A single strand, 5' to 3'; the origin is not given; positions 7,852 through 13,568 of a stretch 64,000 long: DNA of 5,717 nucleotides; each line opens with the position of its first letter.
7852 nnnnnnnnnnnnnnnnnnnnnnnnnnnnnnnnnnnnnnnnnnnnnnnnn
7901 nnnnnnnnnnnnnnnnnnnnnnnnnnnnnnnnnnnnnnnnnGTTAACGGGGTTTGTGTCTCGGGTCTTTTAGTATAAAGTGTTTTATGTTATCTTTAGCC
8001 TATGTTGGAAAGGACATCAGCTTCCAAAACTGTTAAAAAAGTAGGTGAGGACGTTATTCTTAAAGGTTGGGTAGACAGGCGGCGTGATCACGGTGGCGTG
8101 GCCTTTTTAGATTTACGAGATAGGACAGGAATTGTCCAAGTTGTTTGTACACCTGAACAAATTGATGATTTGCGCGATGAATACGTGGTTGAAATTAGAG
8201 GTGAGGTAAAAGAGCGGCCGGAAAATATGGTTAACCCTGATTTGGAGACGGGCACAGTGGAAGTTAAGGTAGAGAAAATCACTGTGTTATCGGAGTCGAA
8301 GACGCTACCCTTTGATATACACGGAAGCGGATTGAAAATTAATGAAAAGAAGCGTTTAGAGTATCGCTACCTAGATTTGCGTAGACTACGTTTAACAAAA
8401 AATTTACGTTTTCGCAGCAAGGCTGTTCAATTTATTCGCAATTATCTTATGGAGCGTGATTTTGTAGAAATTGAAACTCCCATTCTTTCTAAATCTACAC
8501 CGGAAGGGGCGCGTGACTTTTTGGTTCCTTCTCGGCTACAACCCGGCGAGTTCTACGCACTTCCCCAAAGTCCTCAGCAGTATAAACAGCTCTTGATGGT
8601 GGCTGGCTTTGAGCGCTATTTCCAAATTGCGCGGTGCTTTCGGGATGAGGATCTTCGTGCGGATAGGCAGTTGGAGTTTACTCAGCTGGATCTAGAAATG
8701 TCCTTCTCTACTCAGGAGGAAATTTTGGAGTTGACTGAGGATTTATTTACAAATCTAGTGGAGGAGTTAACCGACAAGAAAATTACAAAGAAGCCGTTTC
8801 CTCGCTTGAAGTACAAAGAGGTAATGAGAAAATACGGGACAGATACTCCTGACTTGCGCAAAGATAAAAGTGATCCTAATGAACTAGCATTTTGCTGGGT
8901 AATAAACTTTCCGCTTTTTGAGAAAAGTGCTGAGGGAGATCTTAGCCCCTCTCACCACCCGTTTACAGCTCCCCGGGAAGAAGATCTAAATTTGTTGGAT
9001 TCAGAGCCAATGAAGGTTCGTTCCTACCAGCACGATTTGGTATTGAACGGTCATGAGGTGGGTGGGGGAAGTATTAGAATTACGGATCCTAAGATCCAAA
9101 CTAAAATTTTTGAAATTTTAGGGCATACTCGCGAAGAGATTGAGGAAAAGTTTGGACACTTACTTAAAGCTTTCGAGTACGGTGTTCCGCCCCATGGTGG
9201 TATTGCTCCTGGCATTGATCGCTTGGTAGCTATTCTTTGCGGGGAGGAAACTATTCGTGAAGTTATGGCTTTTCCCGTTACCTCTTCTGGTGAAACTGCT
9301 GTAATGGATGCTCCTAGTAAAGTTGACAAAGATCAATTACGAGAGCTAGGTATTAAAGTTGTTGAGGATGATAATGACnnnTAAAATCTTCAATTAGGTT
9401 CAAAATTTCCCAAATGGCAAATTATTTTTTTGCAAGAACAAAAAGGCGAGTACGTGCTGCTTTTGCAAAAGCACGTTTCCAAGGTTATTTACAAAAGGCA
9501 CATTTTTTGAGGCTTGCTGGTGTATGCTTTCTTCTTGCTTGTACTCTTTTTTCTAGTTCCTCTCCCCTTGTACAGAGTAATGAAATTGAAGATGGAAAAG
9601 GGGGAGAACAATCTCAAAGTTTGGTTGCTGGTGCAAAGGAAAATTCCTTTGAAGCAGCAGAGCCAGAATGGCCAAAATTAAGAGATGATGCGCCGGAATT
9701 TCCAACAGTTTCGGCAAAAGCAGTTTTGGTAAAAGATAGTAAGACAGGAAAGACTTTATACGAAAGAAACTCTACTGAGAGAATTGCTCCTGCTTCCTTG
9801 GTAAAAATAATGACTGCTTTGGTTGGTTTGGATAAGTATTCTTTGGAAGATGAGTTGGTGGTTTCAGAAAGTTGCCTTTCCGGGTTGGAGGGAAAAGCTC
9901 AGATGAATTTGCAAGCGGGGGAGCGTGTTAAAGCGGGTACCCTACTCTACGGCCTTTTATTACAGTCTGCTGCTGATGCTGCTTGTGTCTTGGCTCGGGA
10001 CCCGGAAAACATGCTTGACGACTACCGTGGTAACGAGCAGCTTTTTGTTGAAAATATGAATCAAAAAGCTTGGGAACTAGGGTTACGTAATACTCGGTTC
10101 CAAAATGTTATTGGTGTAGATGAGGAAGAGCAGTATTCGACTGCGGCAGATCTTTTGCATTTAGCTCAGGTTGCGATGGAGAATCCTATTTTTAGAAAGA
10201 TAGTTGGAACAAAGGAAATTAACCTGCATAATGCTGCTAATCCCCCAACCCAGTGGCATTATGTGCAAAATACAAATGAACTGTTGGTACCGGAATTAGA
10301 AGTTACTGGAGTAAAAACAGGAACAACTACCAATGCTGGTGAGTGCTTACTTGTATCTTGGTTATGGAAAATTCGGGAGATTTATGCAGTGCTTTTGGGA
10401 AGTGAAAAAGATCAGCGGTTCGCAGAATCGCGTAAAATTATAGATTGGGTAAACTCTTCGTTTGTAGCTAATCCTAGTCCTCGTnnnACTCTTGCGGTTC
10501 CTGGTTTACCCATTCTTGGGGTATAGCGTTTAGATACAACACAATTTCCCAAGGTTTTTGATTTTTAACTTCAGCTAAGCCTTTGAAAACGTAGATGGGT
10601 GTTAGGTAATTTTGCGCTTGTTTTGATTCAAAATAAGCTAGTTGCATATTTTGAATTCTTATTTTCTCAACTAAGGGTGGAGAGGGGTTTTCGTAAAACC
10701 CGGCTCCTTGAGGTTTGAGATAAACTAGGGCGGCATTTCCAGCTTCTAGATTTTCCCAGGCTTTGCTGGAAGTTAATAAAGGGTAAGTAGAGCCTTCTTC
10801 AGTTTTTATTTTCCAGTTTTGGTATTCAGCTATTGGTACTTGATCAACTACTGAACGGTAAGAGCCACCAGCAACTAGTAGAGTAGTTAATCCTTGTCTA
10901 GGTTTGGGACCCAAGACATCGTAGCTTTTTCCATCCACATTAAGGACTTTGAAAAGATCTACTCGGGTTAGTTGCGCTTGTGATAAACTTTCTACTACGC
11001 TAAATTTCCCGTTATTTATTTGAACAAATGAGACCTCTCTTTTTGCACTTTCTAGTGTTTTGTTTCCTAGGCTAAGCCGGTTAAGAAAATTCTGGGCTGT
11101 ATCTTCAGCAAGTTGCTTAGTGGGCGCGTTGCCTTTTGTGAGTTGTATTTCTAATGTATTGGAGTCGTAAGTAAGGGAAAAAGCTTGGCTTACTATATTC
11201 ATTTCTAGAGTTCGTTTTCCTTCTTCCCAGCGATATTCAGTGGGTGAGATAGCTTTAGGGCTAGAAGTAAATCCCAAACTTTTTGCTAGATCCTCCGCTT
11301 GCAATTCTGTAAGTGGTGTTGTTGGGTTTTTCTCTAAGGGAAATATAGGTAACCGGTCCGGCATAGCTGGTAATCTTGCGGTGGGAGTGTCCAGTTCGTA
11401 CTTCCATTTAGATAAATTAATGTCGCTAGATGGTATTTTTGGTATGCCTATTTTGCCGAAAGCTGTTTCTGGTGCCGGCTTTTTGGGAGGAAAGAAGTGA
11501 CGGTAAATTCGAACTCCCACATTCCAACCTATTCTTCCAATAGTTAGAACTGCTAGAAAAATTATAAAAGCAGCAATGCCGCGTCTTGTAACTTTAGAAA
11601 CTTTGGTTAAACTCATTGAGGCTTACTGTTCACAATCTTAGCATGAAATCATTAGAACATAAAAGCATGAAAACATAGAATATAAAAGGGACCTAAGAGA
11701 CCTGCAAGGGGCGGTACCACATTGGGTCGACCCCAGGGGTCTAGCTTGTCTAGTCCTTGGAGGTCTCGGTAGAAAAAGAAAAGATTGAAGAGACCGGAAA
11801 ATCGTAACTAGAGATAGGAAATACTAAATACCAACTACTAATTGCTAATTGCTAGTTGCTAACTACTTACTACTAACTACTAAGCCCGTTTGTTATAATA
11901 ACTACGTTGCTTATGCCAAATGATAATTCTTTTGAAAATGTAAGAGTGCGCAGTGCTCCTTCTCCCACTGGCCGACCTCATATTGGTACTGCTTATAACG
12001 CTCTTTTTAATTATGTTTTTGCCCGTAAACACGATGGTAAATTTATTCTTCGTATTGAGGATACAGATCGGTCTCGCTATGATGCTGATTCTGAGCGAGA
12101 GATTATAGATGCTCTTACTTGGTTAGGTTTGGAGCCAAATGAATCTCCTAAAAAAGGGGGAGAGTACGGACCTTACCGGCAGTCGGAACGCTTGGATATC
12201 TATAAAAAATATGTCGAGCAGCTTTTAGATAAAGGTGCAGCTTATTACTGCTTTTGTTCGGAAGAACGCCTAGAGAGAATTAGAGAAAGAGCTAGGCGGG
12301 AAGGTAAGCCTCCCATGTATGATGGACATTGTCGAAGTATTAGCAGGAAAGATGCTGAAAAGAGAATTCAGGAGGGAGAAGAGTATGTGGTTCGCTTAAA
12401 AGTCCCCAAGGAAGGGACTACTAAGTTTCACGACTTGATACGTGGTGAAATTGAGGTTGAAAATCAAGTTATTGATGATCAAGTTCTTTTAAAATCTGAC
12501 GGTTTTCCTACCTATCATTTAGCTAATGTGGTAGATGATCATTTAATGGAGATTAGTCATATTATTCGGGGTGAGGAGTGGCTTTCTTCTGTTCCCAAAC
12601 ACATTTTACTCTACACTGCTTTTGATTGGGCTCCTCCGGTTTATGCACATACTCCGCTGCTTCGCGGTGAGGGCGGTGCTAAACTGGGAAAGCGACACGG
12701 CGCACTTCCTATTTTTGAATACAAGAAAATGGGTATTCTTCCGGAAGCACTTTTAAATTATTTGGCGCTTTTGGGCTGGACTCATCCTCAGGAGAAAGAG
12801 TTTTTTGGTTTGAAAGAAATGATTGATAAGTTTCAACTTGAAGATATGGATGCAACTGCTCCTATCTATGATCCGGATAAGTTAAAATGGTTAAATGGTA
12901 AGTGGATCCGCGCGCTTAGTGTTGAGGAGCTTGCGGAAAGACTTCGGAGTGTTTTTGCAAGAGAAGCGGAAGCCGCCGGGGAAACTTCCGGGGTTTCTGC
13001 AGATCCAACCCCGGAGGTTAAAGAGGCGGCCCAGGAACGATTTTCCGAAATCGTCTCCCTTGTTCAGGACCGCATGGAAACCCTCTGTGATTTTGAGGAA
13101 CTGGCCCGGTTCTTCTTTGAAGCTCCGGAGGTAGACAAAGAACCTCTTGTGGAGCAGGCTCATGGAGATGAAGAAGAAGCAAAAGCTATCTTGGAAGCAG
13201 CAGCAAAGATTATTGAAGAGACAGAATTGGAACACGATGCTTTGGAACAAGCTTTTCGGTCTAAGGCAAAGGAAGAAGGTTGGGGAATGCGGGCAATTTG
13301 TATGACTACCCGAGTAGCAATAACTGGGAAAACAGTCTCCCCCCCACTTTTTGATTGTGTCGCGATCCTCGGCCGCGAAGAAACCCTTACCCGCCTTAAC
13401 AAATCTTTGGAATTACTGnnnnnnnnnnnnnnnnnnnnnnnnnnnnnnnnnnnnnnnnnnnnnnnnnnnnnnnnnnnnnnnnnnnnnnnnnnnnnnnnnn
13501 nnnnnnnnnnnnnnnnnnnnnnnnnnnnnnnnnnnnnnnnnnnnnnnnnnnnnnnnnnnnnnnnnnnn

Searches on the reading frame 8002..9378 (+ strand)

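Call 70: search_protein_families(library=pfam, proteins=[window:8002-9378:+], max_evalue=0.001)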
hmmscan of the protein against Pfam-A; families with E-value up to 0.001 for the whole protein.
window:8002-9378:+ (459 aa): 2 families
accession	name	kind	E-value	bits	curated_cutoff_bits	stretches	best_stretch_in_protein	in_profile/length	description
PF00152.25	tRNA-synt_2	-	1.5e-120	402.4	25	1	114-427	1-307/308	tRNA synthetases class II (D, K and N)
PF01336.31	tRNA_anti-codon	-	1.4e-18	67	27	1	18-96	1-75/75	OB-fold nucleic acid binding domain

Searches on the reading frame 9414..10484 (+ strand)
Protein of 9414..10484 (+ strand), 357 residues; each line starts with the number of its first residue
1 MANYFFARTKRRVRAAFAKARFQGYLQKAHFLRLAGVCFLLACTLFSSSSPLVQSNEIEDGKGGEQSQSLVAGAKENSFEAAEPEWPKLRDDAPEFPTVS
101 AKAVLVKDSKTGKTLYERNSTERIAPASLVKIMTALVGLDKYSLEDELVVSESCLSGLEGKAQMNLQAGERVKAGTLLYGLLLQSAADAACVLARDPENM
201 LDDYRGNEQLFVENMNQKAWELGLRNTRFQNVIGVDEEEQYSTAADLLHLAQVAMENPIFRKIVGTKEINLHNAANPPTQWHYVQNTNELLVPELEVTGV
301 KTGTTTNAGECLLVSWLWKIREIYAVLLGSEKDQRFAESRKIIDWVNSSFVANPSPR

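Call 70: search_protein_families(library=pfam, proteins=[window:9414-10484:+], max_evalue=0.001)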
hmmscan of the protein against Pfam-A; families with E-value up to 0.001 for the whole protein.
window:9414-10484:+ (357 aa): 3 families
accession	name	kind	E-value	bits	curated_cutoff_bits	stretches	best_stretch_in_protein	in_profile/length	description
PF00768.25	Peptidase_S11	-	1.7e-45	155.8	27.6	1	94-330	5-237/239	D-alanyl-D-alanine carboxypeptidase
PF02113.21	Peptidase_S13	-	0.00016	21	22.8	1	100-140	17-57/444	D-Ala-D-Ala carboxypeptidase 3 (S13) family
PF13354.11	Beta-lactamase2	-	0.00021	21.2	22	1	104-251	2-143/214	Beta-lactamase enzyme family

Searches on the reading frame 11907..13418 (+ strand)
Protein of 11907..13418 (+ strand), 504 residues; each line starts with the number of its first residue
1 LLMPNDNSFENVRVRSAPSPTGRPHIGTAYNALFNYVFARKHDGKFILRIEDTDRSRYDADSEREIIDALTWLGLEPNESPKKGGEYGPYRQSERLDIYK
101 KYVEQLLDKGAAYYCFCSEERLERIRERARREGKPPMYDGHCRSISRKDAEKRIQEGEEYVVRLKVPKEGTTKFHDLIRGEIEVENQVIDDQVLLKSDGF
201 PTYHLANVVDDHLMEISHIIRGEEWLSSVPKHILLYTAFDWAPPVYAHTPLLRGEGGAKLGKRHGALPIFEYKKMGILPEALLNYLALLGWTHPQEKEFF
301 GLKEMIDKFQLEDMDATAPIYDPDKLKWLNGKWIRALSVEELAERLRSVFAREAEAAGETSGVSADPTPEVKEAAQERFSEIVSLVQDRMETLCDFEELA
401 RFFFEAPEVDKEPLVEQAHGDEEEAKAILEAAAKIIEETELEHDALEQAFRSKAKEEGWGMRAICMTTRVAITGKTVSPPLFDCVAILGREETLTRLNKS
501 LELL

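Call 52: find_homologous_proteins(query=window:11907-13418:+, max_evalue=1e-100)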
Query window:11907-13418:+ (504 aa): 6853 proteins with E <= 1e-100 among 8000 candidates; the best 120 are listed.
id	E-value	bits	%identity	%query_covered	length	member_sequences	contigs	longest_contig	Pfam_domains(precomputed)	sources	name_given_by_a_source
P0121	0.0e+0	1146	100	100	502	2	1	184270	PF19269.5,PF00749.28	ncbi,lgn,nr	ncbi:MAG: glutamate--tRNA ligase [Patescibacteria group bacterium]|nr:glutamate--tRNA ligase [Patesc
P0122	5.6e-252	855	72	99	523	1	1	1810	PF19269.5,PF00749.28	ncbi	-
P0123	2.1e-249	846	75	98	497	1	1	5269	PF19269.5,PF00749.28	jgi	-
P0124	2.5e-233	793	69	100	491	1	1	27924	PF19269.5,PF00749.28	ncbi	-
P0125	7.5e-232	788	69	98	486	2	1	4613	PF19269.5,PF00749.28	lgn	-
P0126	3.0e-227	773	69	100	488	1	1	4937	PF19269.5,PF00749.28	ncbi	-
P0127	5.4e-215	733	68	91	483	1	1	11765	PF19269.5,PF00749.28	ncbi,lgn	-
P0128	1.7e-208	711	64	100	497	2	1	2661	PF19269.5,PF00749.28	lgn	-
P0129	5.2e-208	710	61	100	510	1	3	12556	PF19269.5,PF00749.28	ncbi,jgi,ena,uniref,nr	ncbi:glutamate--tRNA ligase [candidate division CPR3 bacterium 4484_211]|uniref:Glutamate--tRNA liga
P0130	8.0e-208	709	64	99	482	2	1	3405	PF19269.5,PF00749.28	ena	-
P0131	9.6e-205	699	62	98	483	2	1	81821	PF19269.5,PF00749.28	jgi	-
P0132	1.1e-198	679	61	100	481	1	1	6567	PF19269.5,PF00749.28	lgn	-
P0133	2.8e-196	671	62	100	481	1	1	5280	PF19269.5,PF00749.28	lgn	-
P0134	8.6e-193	660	63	91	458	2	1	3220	PF19269.5,PF00749.28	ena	-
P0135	3.3e-155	536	51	96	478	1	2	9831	PF19269.5,PF00749.28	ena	-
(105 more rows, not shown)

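Call 53: find_encoding_contigs(protein=P0124, flank=5000, max_places=2)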
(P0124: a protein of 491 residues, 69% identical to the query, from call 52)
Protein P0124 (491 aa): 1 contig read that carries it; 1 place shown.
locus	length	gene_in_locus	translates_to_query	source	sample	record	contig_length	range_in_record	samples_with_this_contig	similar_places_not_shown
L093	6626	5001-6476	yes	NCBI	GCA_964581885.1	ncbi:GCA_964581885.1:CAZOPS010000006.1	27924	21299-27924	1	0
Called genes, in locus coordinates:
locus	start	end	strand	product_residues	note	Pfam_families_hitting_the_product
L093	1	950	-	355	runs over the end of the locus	PF00348:polyprenyl_synt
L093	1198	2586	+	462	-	PF01336:tRNA_anti-codon, PF00152:tRNA-synt_2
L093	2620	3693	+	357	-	PF00768:Peptidase_S11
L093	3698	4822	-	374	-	-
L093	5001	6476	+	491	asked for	PF00749:tRNA-synt_1c, PF19269:Anticodon_2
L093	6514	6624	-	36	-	?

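Call 54: find_encoding_contigs(protein=P0127, flank=5000, max_places=2)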
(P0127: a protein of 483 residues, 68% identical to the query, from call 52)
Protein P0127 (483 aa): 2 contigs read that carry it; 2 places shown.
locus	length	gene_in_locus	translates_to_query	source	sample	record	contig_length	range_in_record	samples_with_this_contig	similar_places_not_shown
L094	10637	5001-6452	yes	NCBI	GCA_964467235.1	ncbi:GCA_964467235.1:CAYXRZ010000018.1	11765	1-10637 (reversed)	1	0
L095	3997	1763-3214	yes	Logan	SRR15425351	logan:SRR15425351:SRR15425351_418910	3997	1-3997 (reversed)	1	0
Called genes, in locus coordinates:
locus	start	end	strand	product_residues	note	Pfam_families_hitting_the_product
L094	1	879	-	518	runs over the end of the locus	PF01255:Prenyltransf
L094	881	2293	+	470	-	PF01336:tRNA_anti-codon, PF00152:tRNA-synt_2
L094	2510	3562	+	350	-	PF00768:Peptidase_S11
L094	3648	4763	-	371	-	-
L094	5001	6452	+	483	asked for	PF00749:tRNA-synt_1c, PF19269:Anticodon_2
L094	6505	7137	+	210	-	PF01794:Ferric_reduct (weak)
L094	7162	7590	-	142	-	PF05901:Excalibur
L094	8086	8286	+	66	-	PF00313:CSD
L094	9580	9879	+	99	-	-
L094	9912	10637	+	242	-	?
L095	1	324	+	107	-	?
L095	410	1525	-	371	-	-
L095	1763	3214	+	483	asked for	PF00749:tRNA-synt_1c, PF19269:Anticodon_2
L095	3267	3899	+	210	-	PF01794:Ferric_reduct (weak)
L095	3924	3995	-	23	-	?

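Call 55: find_encoding_contigs(protein=P0131, flank=5000, max_places=2)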
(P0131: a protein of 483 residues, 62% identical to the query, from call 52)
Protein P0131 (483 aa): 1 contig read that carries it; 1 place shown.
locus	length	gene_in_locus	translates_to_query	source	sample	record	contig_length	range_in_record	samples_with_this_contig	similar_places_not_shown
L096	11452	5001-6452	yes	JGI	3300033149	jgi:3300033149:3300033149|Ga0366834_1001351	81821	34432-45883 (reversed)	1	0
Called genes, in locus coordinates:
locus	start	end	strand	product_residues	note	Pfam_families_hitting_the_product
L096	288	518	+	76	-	-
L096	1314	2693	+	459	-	PF01336:tRNA_anti-codon, PF00152:tRNA-synt_2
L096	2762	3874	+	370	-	PF00768:Peptidase_S11, PF13354:Beta-lactamase2 (weak)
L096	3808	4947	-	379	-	-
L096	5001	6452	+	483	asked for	PF00749:tRNA-synt_1c, PF19269:Anticodon_2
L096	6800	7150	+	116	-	PF18924:DUF5674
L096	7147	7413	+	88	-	-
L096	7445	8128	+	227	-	PF09335:VTT_dom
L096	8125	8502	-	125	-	-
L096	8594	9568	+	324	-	PF01933:CofD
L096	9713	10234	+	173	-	PF01936:NYN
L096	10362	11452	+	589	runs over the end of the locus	PF12229:PG_binding_4, PF04294:VanW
